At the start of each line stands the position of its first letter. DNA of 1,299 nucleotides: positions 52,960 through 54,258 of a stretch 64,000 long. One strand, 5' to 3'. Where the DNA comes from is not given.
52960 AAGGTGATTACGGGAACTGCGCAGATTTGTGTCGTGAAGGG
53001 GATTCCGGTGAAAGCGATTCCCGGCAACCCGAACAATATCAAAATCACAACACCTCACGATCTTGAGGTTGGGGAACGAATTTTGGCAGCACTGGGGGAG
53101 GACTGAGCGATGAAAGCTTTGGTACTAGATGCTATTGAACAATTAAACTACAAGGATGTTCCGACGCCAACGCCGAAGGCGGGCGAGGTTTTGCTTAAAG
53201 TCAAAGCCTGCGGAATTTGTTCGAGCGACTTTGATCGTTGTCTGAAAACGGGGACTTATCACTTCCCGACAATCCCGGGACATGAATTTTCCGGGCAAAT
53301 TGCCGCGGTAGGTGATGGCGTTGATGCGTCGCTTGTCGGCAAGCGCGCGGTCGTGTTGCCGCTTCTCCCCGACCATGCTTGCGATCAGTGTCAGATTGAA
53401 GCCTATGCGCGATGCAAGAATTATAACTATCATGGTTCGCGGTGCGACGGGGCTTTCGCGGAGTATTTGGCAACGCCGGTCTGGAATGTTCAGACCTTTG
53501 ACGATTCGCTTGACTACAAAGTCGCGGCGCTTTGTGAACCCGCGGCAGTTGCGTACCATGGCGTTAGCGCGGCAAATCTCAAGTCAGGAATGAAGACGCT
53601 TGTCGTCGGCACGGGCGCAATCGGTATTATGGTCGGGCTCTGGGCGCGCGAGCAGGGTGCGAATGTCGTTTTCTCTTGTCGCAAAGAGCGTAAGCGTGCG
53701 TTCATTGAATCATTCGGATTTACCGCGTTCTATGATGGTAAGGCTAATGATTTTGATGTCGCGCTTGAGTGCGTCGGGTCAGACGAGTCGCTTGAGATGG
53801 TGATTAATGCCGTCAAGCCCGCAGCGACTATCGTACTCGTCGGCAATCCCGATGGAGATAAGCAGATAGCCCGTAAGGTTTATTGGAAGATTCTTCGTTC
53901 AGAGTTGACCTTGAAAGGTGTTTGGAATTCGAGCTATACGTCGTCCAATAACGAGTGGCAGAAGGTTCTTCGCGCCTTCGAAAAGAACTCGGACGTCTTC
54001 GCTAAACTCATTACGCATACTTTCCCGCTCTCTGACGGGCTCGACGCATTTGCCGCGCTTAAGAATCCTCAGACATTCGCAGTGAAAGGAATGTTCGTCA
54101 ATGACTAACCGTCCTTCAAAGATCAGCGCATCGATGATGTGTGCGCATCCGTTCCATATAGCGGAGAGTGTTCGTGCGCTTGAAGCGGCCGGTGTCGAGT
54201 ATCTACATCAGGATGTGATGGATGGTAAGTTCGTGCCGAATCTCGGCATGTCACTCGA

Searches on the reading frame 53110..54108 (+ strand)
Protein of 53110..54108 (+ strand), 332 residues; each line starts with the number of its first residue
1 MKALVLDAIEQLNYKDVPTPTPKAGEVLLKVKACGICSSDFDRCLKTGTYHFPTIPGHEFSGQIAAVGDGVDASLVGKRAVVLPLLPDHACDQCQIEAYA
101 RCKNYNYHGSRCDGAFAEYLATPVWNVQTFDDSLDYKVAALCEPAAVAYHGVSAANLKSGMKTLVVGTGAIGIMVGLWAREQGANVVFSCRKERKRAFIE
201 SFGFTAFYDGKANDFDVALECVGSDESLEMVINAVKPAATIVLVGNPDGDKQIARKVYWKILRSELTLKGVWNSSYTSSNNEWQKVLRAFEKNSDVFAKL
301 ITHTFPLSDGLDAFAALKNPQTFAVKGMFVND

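Call 58: list_cluster_members(proteins=[P0001, window:53110-54108:+, window:52396-53106:+, window:54101-54775:+, window:37972-39024:+, window:44876-45562:+, window:43513-44304:+, window:51518-52399:+, window:46971-48005:+, window:40166-42610:+])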
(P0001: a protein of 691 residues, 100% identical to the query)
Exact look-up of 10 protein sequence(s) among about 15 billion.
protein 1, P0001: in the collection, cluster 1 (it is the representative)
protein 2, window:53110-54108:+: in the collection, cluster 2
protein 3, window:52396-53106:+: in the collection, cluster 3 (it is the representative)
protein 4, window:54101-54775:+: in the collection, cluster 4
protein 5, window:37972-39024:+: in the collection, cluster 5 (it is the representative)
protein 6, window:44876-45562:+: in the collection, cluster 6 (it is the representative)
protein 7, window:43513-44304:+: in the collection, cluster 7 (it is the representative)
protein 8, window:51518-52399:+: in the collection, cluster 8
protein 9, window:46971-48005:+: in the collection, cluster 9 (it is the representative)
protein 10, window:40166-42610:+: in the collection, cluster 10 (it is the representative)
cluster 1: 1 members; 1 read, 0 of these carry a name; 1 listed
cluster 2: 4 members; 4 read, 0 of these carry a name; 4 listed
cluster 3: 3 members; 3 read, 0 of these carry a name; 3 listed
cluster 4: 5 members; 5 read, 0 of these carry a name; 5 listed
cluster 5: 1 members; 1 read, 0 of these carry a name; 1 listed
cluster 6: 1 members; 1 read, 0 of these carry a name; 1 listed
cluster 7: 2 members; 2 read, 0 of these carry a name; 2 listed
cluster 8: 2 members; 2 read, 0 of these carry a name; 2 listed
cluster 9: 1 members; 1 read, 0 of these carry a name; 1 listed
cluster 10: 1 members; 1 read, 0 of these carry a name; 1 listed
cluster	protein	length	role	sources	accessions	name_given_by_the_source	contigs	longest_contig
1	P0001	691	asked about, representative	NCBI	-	-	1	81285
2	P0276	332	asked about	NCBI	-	-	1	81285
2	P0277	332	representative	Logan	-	-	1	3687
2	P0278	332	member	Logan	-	-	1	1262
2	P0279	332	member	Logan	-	-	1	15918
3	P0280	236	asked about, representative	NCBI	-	-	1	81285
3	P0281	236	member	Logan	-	-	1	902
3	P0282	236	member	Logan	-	-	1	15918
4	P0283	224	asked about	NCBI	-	-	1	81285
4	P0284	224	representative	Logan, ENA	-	-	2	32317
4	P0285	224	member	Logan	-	-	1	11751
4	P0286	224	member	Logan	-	-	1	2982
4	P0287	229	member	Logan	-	-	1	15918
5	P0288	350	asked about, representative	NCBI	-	-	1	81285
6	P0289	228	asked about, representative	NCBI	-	-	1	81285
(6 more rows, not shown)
